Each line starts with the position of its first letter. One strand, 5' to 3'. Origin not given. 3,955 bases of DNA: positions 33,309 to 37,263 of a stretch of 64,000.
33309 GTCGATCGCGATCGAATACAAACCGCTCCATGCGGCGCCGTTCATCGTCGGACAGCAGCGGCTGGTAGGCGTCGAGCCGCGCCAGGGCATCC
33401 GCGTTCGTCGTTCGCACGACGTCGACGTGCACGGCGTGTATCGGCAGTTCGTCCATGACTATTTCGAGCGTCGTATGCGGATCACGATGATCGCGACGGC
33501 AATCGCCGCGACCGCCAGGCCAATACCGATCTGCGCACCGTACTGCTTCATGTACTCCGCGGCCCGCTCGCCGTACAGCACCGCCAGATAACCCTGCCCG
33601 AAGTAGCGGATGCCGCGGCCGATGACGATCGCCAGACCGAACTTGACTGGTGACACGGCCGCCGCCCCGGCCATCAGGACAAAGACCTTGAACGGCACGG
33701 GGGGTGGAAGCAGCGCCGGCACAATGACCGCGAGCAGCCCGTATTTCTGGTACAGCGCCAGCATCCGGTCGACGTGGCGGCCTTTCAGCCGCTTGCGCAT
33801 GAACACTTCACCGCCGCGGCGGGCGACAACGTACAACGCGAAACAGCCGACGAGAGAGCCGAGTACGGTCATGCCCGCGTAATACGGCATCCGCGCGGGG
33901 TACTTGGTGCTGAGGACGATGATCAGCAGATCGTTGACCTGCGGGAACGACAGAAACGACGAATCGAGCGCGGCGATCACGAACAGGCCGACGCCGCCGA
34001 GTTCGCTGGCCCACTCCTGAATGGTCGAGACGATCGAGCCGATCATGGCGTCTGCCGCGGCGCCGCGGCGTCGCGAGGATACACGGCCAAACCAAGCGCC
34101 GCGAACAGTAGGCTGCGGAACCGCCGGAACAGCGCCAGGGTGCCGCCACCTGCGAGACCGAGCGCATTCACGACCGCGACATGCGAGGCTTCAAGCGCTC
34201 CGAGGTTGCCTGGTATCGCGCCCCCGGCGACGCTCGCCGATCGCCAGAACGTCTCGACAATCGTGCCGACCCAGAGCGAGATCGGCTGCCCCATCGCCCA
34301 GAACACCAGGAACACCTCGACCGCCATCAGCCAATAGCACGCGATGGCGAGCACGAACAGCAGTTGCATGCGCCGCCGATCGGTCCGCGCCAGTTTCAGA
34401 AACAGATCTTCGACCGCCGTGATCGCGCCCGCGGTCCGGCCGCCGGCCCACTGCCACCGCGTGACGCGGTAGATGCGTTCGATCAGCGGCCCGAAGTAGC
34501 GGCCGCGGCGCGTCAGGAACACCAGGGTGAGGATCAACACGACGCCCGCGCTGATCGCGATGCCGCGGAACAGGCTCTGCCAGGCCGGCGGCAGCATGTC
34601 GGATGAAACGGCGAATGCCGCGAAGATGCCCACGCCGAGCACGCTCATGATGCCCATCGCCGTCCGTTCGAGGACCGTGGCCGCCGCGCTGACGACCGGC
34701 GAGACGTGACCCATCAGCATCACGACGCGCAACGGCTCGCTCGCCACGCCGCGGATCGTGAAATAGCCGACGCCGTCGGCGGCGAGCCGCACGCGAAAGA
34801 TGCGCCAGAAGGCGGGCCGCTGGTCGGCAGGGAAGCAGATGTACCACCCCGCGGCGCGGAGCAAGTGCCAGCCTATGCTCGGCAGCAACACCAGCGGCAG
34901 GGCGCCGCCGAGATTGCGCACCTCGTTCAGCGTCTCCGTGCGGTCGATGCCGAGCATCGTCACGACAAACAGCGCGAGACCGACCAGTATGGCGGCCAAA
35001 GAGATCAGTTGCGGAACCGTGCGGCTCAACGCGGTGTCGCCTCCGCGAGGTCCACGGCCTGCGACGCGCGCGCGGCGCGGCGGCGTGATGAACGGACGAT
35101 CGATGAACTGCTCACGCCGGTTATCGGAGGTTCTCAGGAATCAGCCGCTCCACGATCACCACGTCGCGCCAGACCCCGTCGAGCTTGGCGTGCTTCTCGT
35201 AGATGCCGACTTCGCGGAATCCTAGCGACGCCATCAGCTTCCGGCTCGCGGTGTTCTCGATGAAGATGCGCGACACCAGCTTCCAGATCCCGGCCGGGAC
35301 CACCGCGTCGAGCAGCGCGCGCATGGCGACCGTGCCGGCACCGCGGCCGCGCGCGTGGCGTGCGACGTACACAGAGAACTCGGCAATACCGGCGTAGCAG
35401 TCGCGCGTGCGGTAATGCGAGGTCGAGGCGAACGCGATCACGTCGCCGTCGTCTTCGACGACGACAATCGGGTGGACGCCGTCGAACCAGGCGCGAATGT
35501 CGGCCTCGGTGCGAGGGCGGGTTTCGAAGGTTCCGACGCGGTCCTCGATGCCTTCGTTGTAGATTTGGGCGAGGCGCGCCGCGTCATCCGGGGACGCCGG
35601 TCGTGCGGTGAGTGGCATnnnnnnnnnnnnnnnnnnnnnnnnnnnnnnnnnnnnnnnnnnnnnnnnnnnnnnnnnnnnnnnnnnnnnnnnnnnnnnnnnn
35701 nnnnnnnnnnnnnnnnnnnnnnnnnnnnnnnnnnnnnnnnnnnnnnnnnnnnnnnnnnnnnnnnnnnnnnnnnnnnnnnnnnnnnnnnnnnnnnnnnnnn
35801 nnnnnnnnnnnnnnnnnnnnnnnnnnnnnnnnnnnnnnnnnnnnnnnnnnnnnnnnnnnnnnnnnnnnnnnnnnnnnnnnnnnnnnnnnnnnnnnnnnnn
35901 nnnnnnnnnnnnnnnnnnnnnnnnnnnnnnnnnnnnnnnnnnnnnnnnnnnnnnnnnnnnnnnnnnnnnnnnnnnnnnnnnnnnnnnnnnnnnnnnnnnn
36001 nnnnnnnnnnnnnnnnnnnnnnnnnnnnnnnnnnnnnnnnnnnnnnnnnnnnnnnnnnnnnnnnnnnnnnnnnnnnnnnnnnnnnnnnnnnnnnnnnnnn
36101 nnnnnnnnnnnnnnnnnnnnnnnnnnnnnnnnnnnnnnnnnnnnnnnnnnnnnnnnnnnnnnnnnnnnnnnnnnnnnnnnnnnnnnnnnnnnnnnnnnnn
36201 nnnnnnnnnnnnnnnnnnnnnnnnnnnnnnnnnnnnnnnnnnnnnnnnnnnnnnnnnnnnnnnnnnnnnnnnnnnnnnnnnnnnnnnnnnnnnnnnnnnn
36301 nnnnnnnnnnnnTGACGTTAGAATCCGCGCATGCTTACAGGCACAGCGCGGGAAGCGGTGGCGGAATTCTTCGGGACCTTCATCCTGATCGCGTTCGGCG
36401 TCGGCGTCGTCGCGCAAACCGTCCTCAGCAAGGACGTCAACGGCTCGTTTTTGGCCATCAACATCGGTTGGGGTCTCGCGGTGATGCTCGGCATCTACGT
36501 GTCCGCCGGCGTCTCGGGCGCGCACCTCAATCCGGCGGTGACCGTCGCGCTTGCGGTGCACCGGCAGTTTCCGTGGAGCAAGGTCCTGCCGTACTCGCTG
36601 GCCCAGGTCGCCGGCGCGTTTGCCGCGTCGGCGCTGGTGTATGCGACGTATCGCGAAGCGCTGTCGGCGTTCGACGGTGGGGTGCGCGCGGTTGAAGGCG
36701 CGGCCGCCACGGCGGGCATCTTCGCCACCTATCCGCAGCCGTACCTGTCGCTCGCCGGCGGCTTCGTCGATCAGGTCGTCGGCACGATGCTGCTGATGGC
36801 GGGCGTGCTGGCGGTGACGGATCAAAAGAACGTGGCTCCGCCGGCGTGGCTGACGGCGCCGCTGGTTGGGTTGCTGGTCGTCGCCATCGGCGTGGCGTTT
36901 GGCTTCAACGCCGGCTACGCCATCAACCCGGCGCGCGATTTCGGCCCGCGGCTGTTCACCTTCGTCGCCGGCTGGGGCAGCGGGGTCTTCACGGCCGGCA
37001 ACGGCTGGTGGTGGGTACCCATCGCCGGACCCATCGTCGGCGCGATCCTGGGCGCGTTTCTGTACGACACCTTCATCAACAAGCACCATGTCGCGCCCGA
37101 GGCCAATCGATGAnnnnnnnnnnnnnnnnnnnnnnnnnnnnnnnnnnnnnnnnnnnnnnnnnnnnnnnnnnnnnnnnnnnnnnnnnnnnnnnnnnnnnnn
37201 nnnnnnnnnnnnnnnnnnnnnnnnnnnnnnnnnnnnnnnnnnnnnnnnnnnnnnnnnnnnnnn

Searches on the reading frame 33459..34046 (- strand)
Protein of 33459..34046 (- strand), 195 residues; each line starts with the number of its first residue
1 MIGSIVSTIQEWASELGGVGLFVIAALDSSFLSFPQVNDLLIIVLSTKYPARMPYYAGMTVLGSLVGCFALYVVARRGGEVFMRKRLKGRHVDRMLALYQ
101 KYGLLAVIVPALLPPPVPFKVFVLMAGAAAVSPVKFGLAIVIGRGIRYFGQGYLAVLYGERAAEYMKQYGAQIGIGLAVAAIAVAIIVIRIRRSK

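Call 42: search_protein_families(library=pfam, proteins=[window:33459-34046:-], max_evalue=0.00001)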
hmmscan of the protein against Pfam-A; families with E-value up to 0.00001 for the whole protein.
window:33459-34046:- (195 aa): 1 family
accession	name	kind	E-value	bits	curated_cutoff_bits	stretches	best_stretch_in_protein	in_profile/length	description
PF09335.16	VTT_dom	-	9.8e-12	45.9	33.9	1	58-150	21-116/123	VTT domain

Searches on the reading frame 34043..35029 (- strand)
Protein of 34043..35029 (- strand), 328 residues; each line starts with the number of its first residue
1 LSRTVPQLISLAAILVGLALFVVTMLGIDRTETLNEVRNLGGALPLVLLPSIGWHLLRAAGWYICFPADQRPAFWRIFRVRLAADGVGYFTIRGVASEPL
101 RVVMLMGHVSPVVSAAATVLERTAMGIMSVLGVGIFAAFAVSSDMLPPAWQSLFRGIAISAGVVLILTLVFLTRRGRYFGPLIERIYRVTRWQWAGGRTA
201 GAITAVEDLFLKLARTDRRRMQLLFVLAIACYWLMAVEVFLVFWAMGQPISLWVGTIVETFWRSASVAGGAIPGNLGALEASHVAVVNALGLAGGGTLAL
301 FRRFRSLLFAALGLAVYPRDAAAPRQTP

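Call 42: search_protein_families(library=pfam, proteins=[window:34043-35029:-], max_evalue=0.00001)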
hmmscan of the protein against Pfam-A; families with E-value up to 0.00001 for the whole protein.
window:34043-35029:- (328 aa): 1 family
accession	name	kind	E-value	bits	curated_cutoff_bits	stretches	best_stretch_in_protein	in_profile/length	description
PF03706.18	LPG_synthase_TM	-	1e-11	45.3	33.4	1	11-310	2-298/302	Lysylphosphatidylglycerol synthase TM region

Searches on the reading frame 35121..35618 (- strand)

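Call 42: search_protein_families(library=pfam, proteins=[window:35121-35618:-], max_evalue=0.00001)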
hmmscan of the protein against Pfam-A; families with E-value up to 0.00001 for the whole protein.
window:35121-35618:- (165 aa): 4 families
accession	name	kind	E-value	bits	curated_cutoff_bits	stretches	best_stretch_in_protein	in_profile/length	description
PF13302.13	Acetyltransf_3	-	3.8e-14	54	25.4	1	3-135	2-138/138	Acetyltransferase (GNAT) domain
PF00583.31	Acetyltransf_1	-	1.1e-12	48.7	20.7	1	21-134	6-116/116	Acetyltransferase (GNAT) family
PF13508.13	Acetyltransf_7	-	6.2e-07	30.1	27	1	51-136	5-84/84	Acetyltransferase (GNAT) domain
PF13420.13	Acetyltransf_4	-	5.4e-06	27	24.3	1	10-154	6-154/155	Acetyltransferase (GNAT) domain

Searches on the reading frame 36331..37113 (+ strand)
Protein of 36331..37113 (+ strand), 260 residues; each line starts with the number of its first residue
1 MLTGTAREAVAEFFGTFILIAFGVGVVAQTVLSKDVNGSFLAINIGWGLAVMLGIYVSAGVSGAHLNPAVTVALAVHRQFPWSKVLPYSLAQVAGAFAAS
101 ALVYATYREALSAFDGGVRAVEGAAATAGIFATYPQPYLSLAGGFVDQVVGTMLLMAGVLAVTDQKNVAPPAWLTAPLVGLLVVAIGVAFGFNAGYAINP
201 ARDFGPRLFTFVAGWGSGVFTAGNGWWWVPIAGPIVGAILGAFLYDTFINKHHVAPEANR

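Call 43: search_protein_families(library=pfam, proteins=[window:36331-37113:+], max_evalue=0.00001)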
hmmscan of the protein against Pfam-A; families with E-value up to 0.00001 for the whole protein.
window:36331-37113:+ (260 aa): 1 family
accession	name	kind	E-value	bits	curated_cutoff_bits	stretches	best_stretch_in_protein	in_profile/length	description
PF00230.25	MIP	-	2.8e-49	168.4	25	1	6-245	8-222/222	Major intrinsic protein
